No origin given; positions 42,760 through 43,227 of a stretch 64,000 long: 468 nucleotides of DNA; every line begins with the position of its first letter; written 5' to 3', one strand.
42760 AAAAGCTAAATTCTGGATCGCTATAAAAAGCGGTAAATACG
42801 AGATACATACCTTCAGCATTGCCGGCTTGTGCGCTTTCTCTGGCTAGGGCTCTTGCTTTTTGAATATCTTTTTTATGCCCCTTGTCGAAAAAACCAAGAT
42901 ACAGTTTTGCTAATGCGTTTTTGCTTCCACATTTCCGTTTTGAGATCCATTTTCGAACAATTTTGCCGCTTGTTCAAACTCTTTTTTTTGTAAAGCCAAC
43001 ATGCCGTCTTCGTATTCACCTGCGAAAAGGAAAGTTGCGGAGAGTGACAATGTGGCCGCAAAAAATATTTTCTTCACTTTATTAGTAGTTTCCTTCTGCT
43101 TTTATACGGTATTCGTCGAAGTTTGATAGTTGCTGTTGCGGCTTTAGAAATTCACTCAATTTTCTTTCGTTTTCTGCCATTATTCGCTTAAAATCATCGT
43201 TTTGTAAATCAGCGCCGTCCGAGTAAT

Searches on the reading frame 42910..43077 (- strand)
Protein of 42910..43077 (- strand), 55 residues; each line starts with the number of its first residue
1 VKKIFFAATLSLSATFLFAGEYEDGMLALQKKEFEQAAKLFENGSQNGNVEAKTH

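Call 67: search_protein_families(library=pfam, proteins=[window:42910-43077:-], max_evalue=1)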
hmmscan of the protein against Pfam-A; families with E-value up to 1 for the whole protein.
window:42910-43077:- (55 aa): 2 families
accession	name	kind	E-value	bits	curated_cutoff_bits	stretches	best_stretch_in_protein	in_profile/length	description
PF23300.3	HEAT_Nup120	-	0.049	13.9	29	1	21-45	29-53/170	Nucleoporin Nup120, HEAT repeats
PF08139.17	LPAM_1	-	0.29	12.1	20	1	1-10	1-10/18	Prokaryotic membrane lipoprotein lipid attachment site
